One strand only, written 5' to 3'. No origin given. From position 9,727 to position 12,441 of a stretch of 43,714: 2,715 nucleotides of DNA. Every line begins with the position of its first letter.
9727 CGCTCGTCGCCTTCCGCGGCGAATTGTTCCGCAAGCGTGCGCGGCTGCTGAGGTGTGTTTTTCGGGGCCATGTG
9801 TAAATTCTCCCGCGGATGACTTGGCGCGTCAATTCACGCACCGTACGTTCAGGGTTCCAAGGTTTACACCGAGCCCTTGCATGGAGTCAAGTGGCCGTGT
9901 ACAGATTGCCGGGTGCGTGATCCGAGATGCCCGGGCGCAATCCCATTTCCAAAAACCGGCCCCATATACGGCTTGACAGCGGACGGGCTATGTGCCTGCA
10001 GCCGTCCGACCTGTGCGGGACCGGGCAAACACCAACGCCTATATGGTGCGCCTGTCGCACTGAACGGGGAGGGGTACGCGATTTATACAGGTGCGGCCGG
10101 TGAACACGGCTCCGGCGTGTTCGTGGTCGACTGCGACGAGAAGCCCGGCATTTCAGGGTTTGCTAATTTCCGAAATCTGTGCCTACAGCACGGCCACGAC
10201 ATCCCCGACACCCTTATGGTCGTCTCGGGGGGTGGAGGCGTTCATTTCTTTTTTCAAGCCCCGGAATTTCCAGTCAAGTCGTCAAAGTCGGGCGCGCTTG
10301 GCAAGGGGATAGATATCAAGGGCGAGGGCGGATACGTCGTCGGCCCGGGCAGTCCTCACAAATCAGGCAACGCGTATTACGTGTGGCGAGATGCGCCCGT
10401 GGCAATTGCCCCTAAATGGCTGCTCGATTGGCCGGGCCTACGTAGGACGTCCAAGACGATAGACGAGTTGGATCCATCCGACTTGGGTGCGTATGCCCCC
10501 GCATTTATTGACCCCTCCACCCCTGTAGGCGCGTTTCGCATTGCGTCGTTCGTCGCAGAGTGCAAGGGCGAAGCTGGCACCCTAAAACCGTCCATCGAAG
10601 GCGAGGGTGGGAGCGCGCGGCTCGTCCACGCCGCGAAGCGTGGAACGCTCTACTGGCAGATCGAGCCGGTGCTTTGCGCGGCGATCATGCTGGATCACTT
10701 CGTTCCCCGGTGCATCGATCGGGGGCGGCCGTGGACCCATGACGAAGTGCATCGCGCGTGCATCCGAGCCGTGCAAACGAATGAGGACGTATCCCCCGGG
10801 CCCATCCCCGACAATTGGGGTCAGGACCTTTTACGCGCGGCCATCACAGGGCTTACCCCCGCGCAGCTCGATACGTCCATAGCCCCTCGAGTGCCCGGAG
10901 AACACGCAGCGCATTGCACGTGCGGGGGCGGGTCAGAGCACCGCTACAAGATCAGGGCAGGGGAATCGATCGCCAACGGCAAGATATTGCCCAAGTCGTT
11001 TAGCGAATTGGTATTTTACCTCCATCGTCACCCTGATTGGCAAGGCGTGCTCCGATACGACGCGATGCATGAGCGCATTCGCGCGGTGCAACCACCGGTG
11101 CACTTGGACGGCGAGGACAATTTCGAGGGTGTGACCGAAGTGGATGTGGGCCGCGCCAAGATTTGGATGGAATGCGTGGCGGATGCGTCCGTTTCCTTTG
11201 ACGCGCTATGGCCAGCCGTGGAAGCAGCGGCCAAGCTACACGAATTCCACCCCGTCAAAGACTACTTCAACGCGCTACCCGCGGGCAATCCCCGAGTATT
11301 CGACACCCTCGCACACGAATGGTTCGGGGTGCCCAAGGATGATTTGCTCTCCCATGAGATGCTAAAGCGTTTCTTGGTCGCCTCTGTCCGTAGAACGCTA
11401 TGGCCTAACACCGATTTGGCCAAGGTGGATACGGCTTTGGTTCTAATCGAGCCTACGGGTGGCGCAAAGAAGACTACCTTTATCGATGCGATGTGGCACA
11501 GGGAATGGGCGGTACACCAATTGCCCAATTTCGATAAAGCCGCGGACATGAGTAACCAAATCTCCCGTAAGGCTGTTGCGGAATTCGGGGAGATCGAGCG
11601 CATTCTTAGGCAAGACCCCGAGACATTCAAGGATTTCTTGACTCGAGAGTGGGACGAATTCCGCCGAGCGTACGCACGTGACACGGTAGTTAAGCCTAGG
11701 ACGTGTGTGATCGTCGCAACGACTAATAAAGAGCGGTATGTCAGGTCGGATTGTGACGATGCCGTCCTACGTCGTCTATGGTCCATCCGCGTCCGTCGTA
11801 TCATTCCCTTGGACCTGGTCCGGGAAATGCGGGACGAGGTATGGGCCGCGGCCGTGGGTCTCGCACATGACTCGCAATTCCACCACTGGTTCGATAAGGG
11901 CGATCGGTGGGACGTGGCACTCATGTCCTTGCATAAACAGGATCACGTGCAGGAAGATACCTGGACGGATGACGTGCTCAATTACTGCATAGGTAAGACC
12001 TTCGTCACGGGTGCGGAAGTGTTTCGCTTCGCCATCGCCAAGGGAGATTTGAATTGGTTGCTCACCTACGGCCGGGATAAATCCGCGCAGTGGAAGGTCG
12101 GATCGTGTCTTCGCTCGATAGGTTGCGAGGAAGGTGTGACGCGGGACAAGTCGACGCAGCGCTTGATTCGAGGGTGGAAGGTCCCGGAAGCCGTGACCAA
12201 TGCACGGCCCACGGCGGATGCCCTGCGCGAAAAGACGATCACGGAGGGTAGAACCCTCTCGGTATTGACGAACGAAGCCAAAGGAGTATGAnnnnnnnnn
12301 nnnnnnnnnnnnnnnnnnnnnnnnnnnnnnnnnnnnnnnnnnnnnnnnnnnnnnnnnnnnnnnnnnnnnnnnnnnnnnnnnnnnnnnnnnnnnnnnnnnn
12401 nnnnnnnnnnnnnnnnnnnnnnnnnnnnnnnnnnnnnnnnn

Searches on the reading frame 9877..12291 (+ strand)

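Call 7: search_protein_families(library=phrogs, proteins=[window:9877-12291:+], max_evalue=0.001)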
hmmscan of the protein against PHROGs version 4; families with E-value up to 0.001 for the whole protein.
window:9877-12291:+ (804 aa): 12 families
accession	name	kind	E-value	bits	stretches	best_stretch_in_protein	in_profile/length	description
phrog_256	-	DNA, RNA and nucleotide metabolism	1e-39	137.8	1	372-703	381-700/798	DNA helicase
phrog_1313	-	DNA, RNA and nucleotide metabolism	2.6e-38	133.3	1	366-703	146-477/568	DNA helicase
phrog_36873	-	DNA, RNA and nucleotide metabolism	3.1e-26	92.4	1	452-715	485-735/1082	DNA helicase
phrog_15962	-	DNA, RNA and nucleotide metabolism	2.7e-19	69.9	1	383-777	415-811/835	DNA primase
phrog_2249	-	DNA, RNA and nucleotide metabolism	3.1e-17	63.5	1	432-667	430-672/802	DNA primase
phrog_16593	-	DNA, RNA and nucleotide metabolism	4.2e-17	62.8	1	436-661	480-699/823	DNA primase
phrog_1156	-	DNA, RNA and nucleotide metabolism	4.5e-15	56.2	1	66-175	66-170/855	DNA primase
phrog_5852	-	DNA, RNA and nucleotide metabolism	1.9e-11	44.7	1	83-181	145-240/242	DNA polymerase/primase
phrog_906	-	DNA, RNA and nucleotide metabolism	2.9e-11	43.8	1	78-184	120-241/872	DNA polymerase/primase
phrog_3022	-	DNA, RNA and nucleotide metabolism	8.9e-09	35.3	1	69-194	74-189/788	DNA primase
phrog_695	-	DNA, RNA and nucleotide metabolism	1.8e-08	34.6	1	79-182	67-173/704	DNA polymerase/primase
phrog_5177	-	DNA, RNA and nucleotide metabolism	0.0002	20.4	1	107-168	100-168/876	DNA polymerase/primase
